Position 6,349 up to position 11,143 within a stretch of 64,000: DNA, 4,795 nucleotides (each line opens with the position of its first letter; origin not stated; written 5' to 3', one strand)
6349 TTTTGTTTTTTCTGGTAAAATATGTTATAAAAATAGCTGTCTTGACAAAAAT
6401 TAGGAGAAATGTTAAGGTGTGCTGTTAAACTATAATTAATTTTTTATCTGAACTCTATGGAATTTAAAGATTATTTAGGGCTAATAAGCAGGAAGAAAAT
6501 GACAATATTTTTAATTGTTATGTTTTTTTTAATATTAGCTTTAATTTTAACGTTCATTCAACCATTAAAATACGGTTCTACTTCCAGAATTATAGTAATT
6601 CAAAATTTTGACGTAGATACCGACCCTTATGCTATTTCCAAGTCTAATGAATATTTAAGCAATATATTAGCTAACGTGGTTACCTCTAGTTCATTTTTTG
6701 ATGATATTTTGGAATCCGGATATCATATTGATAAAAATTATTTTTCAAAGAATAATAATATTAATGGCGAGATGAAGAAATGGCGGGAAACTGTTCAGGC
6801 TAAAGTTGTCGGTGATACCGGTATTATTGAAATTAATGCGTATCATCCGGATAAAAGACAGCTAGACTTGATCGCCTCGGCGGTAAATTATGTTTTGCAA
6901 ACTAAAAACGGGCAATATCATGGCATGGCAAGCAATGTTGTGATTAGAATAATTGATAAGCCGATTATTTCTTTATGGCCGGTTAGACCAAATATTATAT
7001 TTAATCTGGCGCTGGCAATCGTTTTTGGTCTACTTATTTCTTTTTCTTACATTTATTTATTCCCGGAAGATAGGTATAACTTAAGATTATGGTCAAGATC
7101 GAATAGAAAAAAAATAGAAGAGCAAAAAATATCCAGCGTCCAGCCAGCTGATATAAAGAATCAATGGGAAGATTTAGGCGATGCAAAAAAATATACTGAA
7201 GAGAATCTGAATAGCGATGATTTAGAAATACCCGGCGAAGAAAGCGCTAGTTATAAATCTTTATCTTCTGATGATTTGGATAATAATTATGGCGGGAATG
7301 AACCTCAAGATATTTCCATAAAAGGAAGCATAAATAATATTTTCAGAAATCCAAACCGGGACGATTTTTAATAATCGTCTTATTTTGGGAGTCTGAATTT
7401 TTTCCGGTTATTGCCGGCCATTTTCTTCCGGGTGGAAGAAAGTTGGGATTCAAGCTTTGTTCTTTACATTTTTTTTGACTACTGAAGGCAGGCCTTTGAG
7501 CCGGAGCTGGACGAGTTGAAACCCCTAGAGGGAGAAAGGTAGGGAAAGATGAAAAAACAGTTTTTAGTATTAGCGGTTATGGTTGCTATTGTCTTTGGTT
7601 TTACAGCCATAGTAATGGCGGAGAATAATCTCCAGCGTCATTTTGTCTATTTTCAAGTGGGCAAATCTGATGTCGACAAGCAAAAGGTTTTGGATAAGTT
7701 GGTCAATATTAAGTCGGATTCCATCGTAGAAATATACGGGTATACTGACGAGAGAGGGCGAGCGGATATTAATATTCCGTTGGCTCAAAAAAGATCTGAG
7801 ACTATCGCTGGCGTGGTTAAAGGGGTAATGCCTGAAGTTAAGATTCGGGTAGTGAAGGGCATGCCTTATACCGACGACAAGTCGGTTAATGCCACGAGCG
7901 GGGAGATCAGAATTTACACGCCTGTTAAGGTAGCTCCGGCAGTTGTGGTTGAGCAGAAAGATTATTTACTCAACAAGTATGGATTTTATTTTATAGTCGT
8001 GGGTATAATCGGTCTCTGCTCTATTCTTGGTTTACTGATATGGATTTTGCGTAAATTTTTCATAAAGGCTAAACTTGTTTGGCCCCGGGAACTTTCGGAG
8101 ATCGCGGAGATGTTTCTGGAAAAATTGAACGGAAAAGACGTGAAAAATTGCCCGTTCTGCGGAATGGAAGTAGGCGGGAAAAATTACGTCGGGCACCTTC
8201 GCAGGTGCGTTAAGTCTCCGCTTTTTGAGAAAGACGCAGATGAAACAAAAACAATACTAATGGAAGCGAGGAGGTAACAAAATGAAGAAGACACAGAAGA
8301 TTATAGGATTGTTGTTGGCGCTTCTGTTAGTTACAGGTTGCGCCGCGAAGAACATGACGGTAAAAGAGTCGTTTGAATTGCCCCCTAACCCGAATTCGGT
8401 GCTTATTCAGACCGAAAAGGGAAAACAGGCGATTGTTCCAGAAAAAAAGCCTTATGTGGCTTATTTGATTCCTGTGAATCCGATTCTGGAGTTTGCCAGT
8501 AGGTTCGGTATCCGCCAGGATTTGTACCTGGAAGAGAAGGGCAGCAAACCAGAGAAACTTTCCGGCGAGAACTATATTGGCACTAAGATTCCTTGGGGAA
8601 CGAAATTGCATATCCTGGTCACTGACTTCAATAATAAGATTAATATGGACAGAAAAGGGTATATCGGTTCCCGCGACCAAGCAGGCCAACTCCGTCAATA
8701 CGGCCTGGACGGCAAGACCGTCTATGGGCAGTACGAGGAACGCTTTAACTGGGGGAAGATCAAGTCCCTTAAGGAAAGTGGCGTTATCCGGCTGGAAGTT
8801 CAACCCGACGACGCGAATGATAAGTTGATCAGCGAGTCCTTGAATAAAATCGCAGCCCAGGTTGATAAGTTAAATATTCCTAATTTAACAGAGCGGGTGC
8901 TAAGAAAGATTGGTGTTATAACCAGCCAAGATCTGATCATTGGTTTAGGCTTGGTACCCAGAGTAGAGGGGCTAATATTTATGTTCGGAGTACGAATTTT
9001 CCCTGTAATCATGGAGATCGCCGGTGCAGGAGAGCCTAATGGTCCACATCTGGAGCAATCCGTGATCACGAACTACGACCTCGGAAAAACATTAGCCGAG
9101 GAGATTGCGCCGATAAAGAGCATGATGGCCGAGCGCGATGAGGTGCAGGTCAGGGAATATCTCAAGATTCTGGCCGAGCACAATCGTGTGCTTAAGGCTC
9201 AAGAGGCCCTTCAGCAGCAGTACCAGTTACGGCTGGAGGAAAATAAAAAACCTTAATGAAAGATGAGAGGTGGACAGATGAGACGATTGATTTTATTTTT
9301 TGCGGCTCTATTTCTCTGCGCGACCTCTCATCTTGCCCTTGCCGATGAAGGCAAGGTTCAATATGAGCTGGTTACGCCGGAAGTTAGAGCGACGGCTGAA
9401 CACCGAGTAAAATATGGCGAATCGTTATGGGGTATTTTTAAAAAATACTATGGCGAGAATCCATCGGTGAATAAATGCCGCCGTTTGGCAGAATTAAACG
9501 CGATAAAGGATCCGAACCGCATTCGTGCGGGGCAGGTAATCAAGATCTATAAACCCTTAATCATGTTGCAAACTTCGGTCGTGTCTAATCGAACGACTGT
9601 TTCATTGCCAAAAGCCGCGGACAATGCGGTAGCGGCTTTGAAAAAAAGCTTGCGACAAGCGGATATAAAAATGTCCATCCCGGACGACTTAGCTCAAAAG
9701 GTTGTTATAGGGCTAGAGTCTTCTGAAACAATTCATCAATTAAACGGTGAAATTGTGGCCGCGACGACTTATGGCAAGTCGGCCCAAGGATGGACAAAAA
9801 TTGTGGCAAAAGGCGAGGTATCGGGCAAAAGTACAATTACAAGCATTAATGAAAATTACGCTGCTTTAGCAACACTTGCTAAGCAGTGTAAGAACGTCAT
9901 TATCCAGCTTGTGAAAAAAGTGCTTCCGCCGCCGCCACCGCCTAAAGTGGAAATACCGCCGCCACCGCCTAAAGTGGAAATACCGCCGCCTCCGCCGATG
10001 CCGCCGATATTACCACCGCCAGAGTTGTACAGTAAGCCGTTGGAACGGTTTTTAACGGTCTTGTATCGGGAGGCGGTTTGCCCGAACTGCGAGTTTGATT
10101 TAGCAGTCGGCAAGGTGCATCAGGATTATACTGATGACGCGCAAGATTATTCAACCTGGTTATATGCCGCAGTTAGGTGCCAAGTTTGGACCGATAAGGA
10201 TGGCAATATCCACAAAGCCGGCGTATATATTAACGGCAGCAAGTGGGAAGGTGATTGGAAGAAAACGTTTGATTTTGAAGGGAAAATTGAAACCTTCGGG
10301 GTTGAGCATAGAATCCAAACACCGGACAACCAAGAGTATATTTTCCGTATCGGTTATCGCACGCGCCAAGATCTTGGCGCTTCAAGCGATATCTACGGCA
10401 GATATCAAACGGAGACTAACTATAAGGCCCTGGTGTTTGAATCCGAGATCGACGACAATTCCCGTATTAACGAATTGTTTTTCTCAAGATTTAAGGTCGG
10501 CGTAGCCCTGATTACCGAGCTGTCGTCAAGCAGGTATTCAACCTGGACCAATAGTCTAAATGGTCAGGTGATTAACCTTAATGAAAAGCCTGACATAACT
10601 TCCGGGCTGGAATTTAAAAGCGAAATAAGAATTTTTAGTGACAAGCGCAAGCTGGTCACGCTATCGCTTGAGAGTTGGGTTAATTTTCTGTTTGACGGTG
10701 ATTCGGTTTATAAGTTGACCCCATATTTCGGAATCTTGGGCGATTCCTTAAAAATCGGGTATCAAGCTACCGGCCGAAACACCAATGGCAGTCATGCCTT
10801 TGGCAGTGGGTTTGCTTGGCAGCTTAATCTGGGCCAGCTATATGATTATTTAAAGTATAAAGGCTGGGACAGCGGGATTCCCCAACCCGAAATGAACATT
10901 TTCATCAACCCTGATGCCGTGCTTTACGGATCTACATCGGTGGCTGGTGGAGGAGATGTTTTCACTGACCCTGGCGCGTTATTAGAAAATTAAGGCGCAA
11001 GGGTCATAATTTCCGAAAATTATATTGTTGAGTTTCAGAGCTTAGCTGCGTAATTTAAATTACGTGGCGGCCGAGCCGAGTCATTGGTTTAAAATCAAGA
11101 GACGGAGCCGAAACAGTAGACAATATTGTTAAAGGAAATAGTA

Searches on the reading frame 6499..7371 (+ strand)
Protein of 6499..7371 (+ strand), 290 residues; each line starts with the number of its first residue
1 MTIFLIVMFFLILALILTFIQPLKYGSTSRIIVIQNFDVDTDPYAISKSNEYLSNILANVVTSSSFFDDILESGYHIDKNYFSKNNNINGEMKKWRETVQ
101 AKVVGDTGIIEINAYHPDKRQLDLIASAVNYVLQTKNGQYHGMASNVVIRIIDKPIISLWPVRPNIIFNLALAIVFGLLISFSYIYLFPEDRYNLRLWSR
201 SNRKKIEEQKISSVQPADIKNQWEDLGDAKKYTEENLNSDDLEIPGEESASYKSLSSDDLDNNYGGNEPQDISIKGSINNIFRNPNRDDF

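Call 80: search_protein_families(library=pfam, max_evalue=0.1, proteins=[window:6499-7371:+])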
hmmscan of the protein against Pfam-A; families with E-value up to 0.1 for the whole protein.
window:6499-7371:+ (290 aa): 3 families
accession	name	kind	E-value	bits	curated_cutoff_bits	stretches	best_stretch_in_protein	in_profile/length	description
PF13807.11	GNVR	-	9.6e-05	22.7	27.7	1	141-186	35-78/82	G-rich domain on putative tyrosine kinase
PF02706.20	Wzz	-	0.00062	20.5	25.5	1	1-44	17-60/91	Chain length determinant protein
PF11329.14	DUF3131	-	0.035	13.5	20.3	0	25-100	189-256/367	Protein of unknown function (DUF3131)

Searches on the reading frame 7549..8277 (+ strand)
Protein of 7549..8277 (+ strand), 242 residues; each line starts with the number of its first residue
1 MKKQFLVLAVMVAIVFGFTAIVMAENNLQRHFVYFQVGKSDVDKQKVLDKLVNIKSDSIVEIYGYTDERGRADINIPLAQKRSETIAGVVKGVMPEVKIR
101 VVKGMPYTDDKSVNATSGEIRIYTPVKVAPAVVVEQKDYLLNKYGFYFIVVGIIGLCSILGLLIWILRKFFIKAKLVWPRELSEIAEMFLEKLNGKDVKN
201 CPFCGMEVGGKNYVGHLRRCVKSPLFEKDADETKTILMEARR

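Call 30: search_protein_families(library=pfam, max_evalue=0.5, proteins=[window:7549-8277:+])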
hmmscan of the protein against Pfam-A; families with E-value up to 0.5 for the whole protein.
window:7549-8277:+ (242 aa): 5 families
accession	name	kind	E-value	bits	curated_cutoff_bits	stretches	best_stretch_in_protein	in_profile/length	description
PF00691.25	OmpA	-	0.00014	22.6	27.2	1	34-88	1-62/98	OmpA family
PF07778.16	CENP-I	-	0.018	14.3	23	1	25-169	57-204/515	Mis6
PF24333.1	DUF7501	-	0.067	13.8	27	1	196-218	8-32/58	Family of unknown function (DUF7501)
PF20173.3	ZnF_RZ-type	-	0.13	12.3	27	1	198-214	31-47/54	RZ type zinc finger domain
PF08209.17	Sgf11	-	0.14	12.2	26.4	1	200-220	6-26/33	Sgf11 (transcriptional regulation protein)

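Call 31: search_protein_families(library=phrogs, max_evalue=0.1, proteins=[window:7549-8277:+])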
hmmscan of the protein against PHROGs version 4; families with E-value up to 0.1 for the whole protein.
window:7549-8277:+ (242 aa): 2 families
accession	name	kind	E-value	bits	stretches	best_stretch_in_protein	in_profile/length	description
phrog_26111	-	moron, auxiliary metabolic gene and host takeover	0.00057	19.8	1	26-89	225-289/327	membrane protein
phrog_7897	-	unknown function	0.0013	19.2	1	31-88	216-278/327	-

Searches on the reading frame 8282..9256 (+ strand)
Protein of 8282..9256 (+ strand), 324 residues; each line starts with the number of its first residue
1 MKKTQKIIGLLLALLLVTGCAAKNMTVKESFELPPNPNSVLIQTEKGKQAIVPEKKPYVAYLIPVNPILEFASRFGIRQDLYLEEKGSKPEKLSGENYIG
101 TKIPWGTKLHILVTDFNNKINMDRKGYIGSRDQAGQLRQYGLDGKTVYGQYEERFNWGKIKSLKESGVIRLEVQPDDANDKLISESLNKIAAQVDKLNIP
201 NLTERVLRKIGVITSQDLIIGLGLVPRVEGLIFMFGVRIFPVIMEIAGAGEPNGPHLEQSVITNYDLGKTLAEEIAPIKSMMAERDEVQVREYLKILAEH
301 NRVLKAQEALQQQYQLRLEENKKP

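Call 30: search_protein_families(library=pfam, max_evalue=0.5, proteins=[window:8282-9256:+])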
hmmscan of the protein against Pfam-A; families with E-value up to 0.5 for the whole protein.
window:8282-9256:+ (324 aa): 0 families

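Call 31: search_protein_families(library=phrogs, max_evalue=0.1, proteins=[window:8282-9256:+])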
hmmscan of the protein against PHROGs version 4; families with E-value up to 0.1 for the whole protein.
window:8282-9256:+ (324 aa): 2 families
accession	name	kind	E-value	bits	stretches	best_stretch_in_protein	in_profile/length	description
phrog_2316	-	unknown function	0.0025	18.6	1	1-61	1-65/191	-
phrog_456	-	lysis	0.035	14.8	1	2-36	8-42/102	Rz-like spanin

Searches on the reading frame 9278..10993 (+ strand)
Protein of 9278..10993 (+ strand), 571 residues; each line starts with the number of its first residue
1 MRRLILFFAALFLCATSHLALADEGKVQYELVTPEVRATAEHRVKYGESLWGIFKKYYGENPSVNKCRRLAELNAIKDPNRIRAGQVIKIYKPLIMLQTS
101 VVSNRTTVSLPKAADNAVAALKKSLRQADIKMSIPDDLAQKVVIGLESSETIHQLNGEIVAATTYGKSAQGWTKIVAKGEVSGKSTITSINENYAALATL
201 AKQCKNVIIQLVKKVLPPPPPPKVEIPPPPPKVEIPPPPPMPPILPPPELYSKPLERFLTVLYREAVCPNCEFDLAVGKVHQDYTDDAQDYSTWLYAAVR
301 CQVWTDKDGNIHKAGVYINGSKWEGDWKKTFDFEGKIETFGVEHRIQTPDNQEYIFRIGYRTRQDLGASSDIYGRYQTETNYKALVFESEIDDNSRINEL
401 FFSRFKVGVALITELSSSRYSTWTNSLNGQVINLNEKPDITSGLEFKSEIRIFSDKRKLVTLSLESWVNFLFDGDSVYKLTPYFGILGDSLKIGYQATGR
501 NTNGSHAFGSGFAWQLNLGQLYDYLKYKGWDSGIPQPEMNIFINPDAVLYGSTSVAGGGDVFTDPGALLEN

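Call 30: search_protein_families(library=pfam, max_evalue=0.5, proteins=[window:9278-10993:+])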
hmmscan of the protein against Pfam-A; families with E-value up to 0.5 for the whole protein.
window:9278-10993:+ (571 aa): 1 family
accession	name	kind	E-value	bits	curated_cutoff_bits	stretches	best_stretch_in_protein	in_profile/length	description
PF01476.26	LysM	-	1.3e-07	31.9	20.9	1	42-90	1-42/43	LysM domain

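Call 31: search_protein_families(library=phrogs, max_evalue=0.1, proteins=[window:9278-10993:+])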
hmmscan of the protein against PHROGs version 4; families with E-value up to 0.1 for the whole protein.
window:9278-10993:+ (571 aa): 8 families
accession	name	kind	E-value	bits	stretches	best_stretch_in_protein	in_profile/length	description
phrog_380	-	lysis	1.9e-10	41.3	1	34-94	178-238/309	endolysin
phrog_14367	-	unknown function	4.7e-07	29.1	1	31-92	21-86/869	-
phrog_21966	-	unknown function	7.1e-06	27.1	1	40-90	95-144/146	-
phrog_7348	-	lysis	0.00015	19.7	1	33-135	2098-2193/2564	endolysin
phrog_291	-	lysis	0.0028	17.4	1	37-97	427-481/509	endolysin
phrog_13545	-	unknown function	0.013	15.8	1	41-90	274-317/323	-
phrog_1274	-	lysis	0.025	15.5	1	41-85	25-63/70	lysM motif protein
phrog_1493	-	lysis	0.072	13.2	0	33-128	182-260/394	endolysin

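Call 32: find_homologous_proteins(query=window:9278-10993:+, max_evalue=0.00001)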
Query window:9278-10993:+ (571 aa): 7 proteins with E <= 0.00001 among 8000 candidates.
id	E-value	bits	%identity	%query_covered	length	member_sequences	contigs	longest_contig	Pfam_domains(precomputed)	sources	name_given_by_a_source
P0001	0.0e+0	1319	100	100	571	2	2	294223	PF01476.27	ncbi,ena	ncbi:MAG: LysM domain-containing protein [Patescibacteria group bacterium]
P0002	7.3e-167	574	50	95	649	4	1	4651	PF01476.27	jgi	jgi:LysM repeat protein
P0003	3.9e-122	427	55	56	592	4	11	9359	PF01476.27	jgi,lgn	jgi:LysM repeat protein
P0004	2.0e-121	424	55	56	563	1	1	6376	PF01476.27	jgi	jgi:hypothetical protein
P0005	1.8e-120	421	53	56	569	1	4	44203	PF01476.27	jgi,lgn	jgi:hypothetical protein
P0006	1.2e-113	399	56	52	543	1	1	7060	PF01476.27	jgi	jgi:LysM repeat protein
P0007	1.4e-104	369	51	53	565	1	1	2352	PF01476.27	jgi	jgi:LysM repeat protein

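Call 33: find_encoding_contigs(protein=P0005, flank=10000, max_places=3)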
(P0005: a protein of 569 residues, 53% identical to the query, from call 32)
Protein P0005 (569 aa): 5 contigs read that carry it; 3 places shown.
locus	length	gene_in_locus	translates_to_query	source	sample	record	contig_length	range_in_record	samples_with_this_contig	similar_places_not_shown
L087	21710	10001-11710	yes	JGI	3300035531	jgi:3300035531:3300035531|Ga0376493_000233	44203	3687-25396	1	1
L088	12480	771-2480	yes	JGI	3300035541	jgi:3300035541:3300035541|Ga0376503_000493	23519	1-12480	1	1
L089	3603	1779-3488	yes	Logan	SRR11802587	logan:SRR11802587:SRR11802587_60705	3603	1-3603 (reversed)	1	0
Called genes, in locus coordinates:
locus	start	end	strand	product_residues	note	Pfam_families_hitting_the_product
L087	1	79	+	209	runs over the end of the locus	PF09335:VTT_dom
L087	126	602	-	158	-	PF01327:Pep_deformylase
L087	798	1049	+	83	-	-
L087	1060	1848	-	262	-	PF02900:LigB, PF01875:Memo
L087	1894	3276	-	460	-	-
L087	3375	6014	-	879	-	PF02861:Clp_N, PF23569:NBD_SMAX1, PF00004:AAA, PF17871:AAA_lid_9, PF07724:AAA_2, PF00004:AAA, PF07728:AAA_5, PF10431:ClpB_D2-small, +5 more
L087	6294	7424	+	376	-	PF02706:Wzz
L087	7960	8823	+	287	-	-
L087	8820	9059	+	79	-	-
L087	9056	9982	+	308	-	-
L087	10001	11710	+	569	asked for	PF01476:LysM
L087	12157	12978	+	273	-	-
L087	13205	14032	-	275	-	PF04932:Wzy_C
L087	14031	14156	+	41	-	-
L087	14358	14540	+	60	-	-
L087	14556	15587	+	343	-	PF04055:Radical_SAM, PF13186:SPASM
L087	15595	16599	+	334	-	PF04055:Radical_SAM, PF13186:SPASM (weak)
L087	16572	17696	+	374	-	PF13353:Fer4_12, PF04055:Radical_SAM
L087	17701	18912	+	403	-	PF06925:MGDG_synth (faint), PF13439:Glyco_transf_4, PF13579:Glyco_trans_4_4 (weak), PF00534:Glycos_transf_1, PF13692:Glyco_trans_1_4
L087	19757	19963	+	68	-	-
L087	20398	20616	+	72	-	-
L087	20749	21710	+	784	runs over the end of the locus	PF04313:HSDR_N (faint), PF13588:HSDR_N_2 (weak), PF00270:DEAD, PF04851:ResIII, PF18766:SWI2_SNF2, PF00271:Helicase_C (weak), PF08463:EcoEI_R_C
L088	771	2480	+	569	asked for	PF01476:LysM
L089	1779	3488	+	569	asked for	PF01476:LysM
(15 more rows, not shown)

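Call 34: find_encoding_contigs(protein=P0003, flank=10000, max_places=4)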
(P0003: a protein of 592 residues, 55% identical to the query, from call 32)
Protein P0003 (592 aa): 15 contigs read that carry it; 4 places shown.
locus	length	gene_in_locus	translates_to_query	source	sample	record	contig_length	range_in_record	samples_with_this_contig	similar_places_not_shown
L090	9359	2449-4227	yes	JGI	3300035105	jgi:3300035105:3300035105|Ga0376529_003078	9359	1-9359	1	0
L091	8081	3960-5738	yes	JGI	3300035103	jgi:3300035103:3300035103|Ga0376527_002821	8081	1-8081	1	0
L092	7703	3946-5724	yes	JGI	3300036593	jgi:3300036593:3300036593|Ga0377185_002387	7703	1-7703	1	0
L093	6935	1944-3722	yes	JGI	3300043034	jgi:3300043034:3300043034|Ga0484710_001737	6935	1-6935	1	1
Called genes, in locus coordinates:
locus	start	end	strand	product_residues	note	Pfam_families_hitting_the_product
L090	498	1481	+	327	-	-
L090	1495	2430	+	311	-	-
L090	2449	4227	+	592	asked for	PF01476:LysM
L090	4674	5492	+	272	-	-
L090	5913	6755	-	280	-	PF04932:Wzy_C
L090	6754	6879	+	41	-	-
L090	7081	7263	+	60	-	-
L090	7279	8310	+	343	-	PF04055:Radical_SAM, PF13186:SPASM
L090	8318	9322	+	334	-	PF04055:Radical_SAM, PF13186:SPASM (weak)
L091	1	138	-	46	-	?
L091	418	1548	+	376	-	PF02706:Wzz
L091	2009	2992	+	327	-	-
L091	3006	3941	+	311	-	-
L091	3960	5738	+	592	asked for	PF01476:LysM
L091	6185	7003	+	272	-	-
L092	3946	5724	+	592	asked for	PF01476:LysM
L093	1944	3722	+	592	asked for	PF01476:LysM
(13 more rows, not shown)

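Call 51: find_encoding_contigs(protein=P0002, flank=10000, max_places=2)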
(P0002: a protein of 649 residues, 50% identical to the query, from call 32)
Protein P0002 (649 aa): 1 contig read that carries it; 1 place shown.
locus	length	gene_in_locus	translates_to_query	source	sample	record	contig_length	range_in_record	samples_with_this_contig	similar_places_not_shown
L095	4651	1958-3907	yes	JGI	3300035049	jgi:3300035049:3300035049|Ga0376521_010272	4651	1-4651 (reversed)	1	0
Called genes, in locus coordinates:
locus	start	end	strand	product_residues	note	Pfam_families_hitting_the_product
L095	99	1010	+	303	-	-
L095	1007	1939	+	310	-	-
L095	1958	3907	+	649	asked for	PF01476:LysM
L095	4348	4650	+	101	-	?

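Call 52: find_encoding_contigs(protein=P0006, flank=10000, max_places=2)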
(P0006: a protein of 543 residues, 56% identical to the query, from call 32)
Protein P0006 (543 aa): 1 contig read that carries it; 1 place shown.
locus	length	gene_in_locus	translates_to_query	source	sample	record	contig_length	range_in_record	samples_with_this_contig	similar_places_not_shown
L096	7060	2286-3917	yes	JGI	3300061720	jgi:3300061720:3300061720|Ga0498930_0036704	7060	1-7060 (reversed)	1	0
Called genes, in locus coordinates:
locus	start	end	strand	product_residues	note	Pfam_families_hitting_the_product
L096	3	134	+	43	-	?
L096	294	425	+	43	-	-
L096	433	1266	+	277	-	-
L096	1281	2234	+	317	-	-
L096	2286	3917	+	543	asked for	PF01476:LysM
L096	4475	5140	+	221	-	-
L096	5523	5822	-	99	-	PF01541:GIY-YIG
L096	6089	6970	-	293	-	PF04932:Wzy_C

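Call 83: predict_structure(alignment_id=A3)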
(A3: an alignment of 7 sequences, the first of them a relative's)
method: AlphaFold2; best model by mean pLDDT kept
length: 571 residues; sequences in the alignment: 7
mean_pLDDT: 41.0   pTM: 0.32
mean pLDDT of the five models: 41.0, 40.8, 40.8, 39.8, 39.5
residues with pLDDT >= 90: 0; 70-90: 32; 50-70: 95; < 50: 444
segments of 3 or more residues with pLDDT < 50: 1-38, 92-301, 324-337, 363-370, 373-382, 393-405, 407-409, 413-478, 484-490, 499-512, 521-571
pLDDT, mean of each block of 10 residues (from residue 1): 30 28 22 36 77 68 58 69 75 31 22 34 35 31 25 25 29 28 28 34 29 33 39 36 30 42 45 40 34 38 62 61 42 43 66 61 44 45 54 39 45 40 33 37 42 40 45 46 47 51 44 49 44 33 26 22 27 29
secondary structure, 60 per line:
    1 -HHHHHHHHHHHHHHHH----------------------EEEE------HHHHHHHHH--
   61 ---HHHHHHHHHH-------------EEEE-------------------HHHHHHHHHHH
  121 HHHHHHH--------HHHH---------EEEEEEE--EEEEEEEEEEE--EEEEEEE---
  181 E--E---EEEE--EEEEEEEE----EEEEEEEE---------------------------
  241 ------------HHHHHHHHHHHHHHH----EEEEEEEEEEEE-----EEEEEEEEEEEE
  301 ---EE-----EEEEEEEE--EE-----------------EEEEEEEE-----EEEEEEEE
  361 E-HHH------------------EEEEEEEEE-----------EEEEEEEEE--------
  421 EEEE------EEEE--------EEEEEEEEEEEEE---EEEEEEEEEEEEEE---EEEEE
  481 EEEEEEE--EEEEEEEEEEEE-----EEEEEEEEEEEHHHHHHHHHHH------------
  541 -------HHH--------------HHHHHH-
elements in order: H2-17 E40-43 H50-58 H64-73 E87-90 H110-127 H136-139 E149-155 E158-168 E171-177 E188-191 E194-201 E206-213 H253-267 E272-283 E289-300 E311-318 E340-347 E353-361 E384-392 E404-412 E421-424 E431-434 E443-455 E459-472 E476-487 E490-501 E507-517 H518-528 H565-570

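Call 86: find_related_loci(query=A3, collection=viral_contigs, flank=5000)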
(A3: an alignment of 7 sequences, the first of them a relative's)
Query A3 (571 aa) in viral_contigs; peptide patterns used: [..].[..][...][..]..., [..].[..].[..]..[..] (x = any residue, [..] = any of these).
41 stretches matched a pattern, but none encodes a relative of the query by tblastn (E <= 1e-3).
